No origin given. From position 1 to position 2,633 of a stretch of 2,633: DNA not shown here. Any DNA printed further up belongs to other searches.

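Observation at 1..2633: Window lies wholly inside a giant TcB/SpvB-family RHS toxin gene, with both ends and all partner genes off-window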

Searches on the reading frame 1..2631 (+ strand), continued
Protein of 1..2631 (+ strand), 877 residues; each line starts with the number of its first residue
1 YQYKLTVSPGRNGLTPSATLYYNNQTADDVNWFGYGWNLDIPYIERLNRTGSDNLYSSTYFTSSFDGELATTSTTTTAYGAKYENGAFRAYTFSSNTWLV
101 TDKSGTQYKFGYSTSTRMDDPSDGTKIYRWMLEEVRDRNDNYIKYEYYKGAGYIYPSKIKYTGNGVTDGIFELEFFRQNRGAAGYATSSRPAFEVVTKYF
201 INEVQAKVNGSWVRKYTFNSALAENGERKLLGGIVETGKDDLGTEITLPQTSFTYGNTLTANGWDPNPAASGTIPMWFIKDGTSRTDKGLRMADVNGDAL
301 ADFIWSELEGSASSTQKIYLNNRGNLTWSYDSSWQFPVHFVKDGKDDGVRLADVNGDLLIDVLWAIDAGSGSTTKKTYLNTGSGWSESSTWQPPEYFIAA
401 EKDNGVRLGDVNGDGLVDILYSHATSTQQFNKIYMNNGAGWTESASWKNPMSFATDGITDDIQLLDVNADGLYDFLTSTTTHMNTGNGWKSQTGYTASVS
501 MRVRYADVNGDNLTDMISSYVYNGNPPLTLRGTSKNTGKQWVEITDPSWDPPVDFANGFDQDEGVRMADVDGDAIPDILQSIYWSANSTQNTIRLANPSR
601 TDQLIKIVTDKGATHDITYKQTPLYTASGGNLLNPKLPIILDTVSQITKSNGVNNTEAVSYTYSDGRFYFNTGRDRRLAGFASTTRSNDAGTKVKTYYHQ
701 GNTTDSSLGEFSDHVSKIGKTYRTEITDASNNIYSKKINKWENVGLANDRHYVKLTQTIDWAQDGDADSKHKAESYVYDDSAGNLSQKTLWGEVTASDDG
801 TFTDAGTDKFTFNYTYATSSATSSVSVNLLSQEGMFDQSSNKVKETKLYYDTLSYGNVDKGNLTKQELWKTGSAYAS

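Call 48: fold_search(model_id=the predicted structure, library=pdb)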
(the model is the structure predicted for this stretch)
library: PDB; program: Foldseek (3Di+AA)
matches with E <= 10: 545; with E <= 0.001: 85
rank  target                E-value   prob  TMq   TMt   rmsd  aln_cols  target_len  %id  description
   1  6l7i_F                4.4e-38  1.00  0.72  0.45   7.6      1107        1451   14  Signal substraction of TcdB1-TccC2 and part of TcdA1 (released 2021-03-31)
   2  6h6e_F                2.4e-35  1.00  0.73  0.32   6.9      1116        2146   14  PTC3 holotoxin complex from Photorhabdus luminecens in prepore state (TcdA1, TcdB2, TccC3) (released 2018-10-03)
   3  6suf_F                1.2e-34  1.00  0.74  0.32   6.4      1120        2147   14  Structure of Photorhabdus luminescens Tc holotoxin pore (released 2019-11-06)
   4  6sue_F                3.0e-34  1.00  0.74  0.32   6.4      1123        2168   14  Structure of Photorhabdus luminescens Tc holotoxin pore, Mutation TccC3-D651A (released 2019-11-06)
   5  6h6f_F                1.1e-33  1.00  0.73  0.32   7.0      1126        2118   14  PTC3 holotoxin complex from Photorhabdus luminiscens - Mutant TcC-D651A (released 2018-10-03)
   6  9c4k_P                1.0e-32  1.00  0.74  0.46   7.1      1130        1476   14  Yersinia entomophaga holotoxin complex in prepore conformation (released 2025-12-31)
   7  4igl_A                1.9e-32  1.00  0.69  0.44   7.7      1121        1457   13  Structure of the RHS-repeat containing BC component of the secreted ABC toxin complex from Yersinia entomophaga (released 2013-08-07)
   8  5kis_A                9.0e-32  1.00  0.67  0.43   8.8      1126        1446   13  YenB/RHS2 complex (released 2017-08-09)
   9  4igl_C                3.6e-31  1.00  0.69  0.44   7.8      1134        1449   14  Structure of the RHS-repeat containing BC component of the secreted ABC toxin complex from Yersinia entomophaga (released 2013-08-07)
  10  6sup                  9.9e-31  1.00  0.70  0.31   8.2      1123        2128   14  Crystal Structure of TcdB2-TccC3-Cdc42 (released 2019-12-04)
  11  4o9x                  1.6e-29  1.00  0.69  0.32   8.7      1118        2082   14  Crystal Structure of TcdB2-TccC3 (released 2014-02-26)
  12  6suq                  8.0e-29  1.00  0.69  0.31   7.8      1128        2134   14  Crystal Structure of TcdB2-TccC3-TEV (released 2019-12-04)
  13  6h6g                  1.2e-28  1.00  0.69  0.31   8.2      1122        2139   14  Crystal Structure of TcdB2-TccC3 without hypervariable C-terminal region (released 2018-10-03)
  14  7q97_A                1.9e-14  1.00  0.14  0.12  35.0      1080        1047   10  Structure of the bacterial type VI secretion system effector RhsA. (released 2021-12-22)
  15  8uxt                  2.7e-14  1.00  0.18  0.12  30.1      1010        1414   12  Acinetobacter baumannii Tse15 Rhs effector, toxin cleavage mutant (D1369N, D1391N) (released 2024-10-09)
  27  6p0x_A                1.0e-08  1.00  0.25  0.64   3.9       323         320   17  Structure of the N-terminal domain of effector protein SpvB from Salmonella typhimurium strain LT2 (released 2019-06-19)
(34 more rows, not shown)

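Call 49: search_protein_families(library=pfam, proteins=[L010:9590-16894:+, L032:3759-7253:+, L011:2964-6350:+, L013:1878-4775:+, L013:7889-9787:+, L017:7972-9822:+], max_evalue=0.01)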
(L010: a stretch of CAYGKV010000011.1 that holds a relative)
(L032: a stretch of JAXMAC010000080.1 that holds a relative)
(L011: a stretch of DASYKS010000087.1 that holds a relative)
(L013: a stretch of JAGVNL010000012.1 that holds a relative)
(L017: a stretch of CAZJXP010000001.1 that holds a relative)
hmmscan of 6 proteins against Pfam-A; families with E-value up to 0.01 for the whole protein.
L010:9590-16894:+ (2435 aa): 5 families
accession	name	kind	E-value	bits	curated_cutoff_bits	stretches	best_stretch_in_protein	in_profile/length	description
PF13385.13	Laminin_G_3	-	3.4e-29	102.4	27.6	2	1530-1683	10-150/151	Concanavalin A-like lectin/glucanases superfamily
PF13517.12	FG-GAP_3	-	1e-19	71.3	26.9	4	635-700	1-60/61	FG-GAP-like repeat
PF03534.18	SpvB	-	6.8e-19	68.6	22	1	133-293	4-185/287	Salmonella virulence plasmid 65kDa B protein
PF05593.20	RHS_repeat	-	9.2e-16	58.2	22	4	1281-1316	1-34/38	RHS Repeat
PF01839.29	FG-GAP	-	1.1e-12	47.9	22.1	1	463-491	3-37/37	FG-GAP repeat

L032:3759-7253:+ (1165 aa): 0 families

L011:2964-6350:+ (1129 aa): 0 families

L013:1878-4775:+ (966 aa): 11 families
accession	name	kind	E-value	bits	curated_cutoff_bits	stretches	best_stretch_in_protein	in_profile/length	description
PF00580.27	UvrD-helicase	-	4.7e-79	266.3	23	1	21-305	1-271/271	UvrD/REP helicase N-terminal domain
PF13361.12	UvrD_C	-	1.4e-49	169.9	25.6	1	310-671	1-346/350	UvrD-like helicase C-terminal domain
PF12705.13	PDDEXK_1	-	1.4e-32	114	22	1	730-962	2-247/247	PD-(D/E)XK nuclease superfamily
PF13245.12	AAA_19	-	4.9e-25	88.7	25.1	1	27-290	3-134/134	AAA domain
PF13538.12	UvrD_C_2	-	3e-12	46.7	27.4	2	646-671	27-52/52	UvrD-like helicase C-terminal domain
PF13604.12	AAA_30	-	2.6e-08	34.3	27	1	21-85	2-66/191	AAA domain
PF21445.3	ADDB_N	-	8.5e-08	32.2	26.6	1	38-279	2-230/290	ADDB, N-terminal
PF01930.23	Cas_Cas4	-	8.5e-07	29.6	22.7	1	847-961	53-158/160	Domain of unknown function DUF83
PF01443.25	Viral_helicase1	-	3.7e-05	24.1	21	0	647-671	203-227/228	Viral superfamily 1 RNA helicase core domain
PF13086.12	AAA_11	-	0.0014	18.9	27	1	21-255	2-222/257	AAA domain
PF04851.21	ResIII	-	0.0057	17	22.5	0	26-90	16-78/164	Type III restriction enzyme, res subunit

L013:7889-9787:+ (633 aa): 2 families
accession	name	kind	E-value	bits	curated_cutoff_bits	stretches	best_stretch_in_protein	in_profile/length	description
PF00905.27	Transpeptidase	-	4.8e-56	190.6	22.1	1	314-627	1-299/299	Penicillin binding protein transpeptidase domain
PF03717.20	PBP_dimer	-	1.3e-30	107.6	24.4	1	101-274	2-178/180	Penicillin-binding Protein dimerisation domain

L017:7972-9822:+ (617 aa): 0 families

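Call 51: find_encoding_contigs(protein=P0004, flank=10000, max_places=1)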
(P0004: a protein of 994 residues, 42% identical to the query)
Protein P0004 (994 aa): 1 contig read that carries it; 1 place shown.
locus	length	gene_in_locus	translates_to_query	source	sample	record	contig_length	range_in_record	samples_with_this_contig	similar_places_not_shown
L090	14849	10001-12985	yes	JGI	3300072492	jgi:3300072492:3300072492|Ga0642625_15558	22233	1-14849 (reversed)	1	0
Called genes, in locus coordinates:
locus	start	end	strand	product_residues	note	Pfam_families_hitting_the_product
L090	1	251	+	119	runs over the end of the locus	PF03118:RNA_pol_A_CTD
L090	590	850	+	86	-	-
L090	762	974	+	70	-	PF00572:Ribosomal_L13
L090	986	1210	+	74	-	PF00380:Ribosomal_S9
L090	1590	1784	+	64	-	PF01025:GrpE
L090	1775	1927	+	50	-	PF01025:GrpE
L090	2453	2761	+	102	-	PF00012:HSP70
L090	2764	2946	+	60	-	-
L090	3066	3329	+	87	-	PF00012:HSP70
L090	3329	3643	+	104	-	PF00012:HSP70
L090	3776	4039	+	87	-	PF00012:HSP70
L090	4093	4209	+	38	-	-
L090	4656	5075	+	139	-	PF00226:DnaJ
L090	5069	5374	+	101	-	PF00684:DnaJ_CXXCXGXG, PF20833:RNase_E_G_Thio (faint)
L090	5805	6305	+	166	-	-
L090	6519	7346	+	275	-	PF01553:Acyltransferase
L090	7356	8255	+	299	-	PF12147:Methyltransf_20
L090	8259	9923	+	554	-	PF16927:HisKA_7TM, PF00512:HisKA, PF02518:HATPase_c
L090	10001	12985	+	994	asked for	PF03534:SpvB, PF01839:FG-GAP (faint), PF13517:FG-GAP_3, PF12256:TcdB_toxin_midN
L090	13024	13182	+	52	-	-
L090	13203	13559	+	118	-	PF20041:DUF6443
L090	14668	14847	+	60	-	?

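Call 52: find_encoding_contigs(protein=P0010, flank=10000, max_places=1)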
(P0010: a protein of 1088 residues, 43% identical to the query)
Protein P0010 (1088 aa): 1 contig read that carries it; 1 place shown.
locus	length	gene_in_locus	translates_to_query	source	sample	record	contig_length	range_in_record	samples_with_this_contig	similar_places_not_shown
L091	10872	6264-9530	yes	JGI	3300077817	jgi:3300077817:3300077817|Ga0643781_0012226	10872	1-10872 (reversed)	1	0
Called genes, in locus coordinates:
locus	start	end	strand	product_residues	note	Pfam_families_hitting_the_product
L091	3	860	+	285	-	?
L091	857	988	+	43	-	-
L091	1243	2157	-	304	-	PF02735:Ku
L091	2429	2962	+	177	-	-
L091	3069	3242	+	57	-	-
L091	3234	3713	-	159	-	-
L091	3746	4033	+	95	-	-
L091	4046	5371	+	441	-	PF17555:TssN (weak)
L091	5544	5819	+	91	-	-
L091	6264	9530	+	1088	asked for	PF03534:SpvB (weak), PF01839:FG-GAP (faint), PF13517:FG-GAP_3, PF12256:TcdB_toxin_midN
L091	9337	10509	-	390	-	PF13356:Arm-DNA-bind_3, PF14659:Phage_int_SAM_3 (weak), PF00589:Phage_integrase (weak)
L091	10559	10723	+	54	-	-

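Call 55: search_protein_families(library=ncbifam, proteins=[L010:9590-16894:+, L011:9653-16180:+, L012:9623-15595:+, L014:90-6230:+], max_evalue=0.01)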
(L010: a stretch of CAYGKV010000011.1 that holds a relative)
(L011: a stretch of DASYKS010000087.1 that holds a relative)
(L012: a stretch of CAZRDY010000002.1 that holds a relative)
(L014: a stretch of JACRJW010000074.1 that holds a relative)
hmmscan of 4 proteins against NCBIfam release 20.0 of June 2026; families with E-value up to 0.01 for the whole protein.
L010:9590-16894:+ (2435 aa): 2 families
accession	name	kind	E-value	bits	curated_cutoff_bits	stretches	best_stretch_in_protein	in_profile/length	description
TIGR03696.1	Rhs_assc_core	domain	1.1e-15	57.9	32.5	1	2157-2255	1-75/76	RHS repeat-associated core domain-containing protein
TIGR01643.1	YD_repeat_2x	repeat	5.8e-08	32.9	15.8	1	1233-1262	1-30/42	YD repeat-containing protein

L011:9653-16180:+ (2176 aa): 3 families
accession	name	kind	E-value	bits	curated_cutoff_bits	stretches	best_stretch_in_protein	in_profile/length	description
TIGR01643.1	YD_repeat_2x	repeat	7e-18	64.3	15.8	1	1221-1253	1-33/42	YD repeat-containing protein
TIGR03696.1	Rhs_assc_core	domain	6.4e-16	58.6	32.5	1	1891-1976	1-75/76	RHS repeat-associated core domain-containing protein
NF047539.1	XAC2610_fam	domain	0.0088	16.5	35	0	398-423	2-31/89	XAC2610-related protein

L012:9623-15595:+ (1991 aa): 3 families
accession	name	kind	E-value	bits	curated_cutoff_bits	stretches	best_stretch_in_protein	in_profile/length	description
TIGR01643.1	YD_repeat_2x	repeat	3.8e-19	68.3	15.8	2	1385-1410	1-26/42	YD repeat-containing protein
TIGR03696.1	Rhs_assc_core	domain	2e-16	60.3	32.5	1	1703-1802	1-75/76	RHS repeat-associated core domain-containing protein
NF041261.1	RHS_core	equivalog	4.3e-14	51.3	2000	2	1179-1611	366-760/1261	RHS element core protein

L014:90-6230:+ (2047 aa): 3 families
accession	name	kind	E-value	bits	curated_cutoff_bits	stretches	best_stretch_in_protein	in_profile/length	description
TIGR01643.1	YD_repeat_2x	repeat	2.8e-20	71.9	15.8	1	1424-1447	1-24/42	YD repeat-containing protein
NF033679.1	DNRLRE_dom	domain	8.2e-14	52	34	2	1870-2046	7-164/164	DNRLRE domain-containing protein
NF047539.1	XAC2610_fam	domain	0.0076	16.7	35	0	564-605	2-44/89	XAC2610-related protein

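Call 72: find_encoding_contigs(protein=P0051, flank=10000, max_places=2)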
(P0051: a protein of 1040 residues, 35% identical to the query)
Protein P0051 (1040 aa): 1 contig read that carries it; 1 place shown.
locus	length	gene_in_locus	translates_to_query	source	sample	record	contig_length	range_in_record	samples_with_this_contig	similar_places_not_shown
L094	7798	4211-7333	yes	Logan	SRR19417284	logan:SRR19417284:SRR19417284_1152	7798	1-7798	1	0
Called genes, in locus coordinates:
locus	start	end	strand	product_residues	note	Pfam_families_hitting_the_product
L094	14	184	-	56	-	-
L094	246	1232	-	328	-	-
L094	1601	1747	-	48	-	-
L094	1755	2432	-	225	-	-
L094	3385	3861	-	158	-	PF18480:DUF5615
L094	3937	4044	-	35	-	-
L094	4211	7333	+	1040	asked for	PF03534:SpvB (weak)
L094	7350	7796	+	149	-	?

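Call 78: search_protein_representatives(protein=window:1-2631:+)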
Query: 877 residues. Proteins with E-value up to 0.001 (for the whole library): 5946; up to 1e-10: 3220; up to 1e-30: 1404. The best 150 are listed.
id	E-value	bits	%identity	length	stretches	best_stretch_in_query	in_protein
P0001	0.0e+00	1997.4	100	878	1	1-877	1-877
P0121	0.0e+00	1044.1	60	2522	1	1-875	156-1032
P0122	1.2e-239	814.7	39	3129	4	1-875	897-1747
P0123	2.4e-232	790.6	43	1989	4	4-422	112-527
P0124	3.0e-231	786.9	46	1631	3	1-453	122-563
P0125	2.5e-229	780.6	47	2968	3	1-453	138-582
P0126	1.0e-227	775.2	46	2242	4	1-455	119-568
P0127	6.7e-215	732.8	48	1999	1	1-876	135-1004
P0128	2.9e-213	727.4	46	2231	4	1-451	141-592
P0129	2.7e-212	724.2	48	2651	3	2-421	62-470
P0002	3.8e-212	723.7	48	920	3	3-455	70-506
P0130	3.3e-208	710.7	46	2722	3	1-454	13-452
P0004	1.9e-206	704.9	48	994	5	1-258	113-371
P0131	4.4e-206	703.7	47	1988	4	4-454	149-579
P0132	1.1e-205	702.4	48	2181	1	1-876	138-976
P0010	1.5e-188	645.6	46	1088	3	1-454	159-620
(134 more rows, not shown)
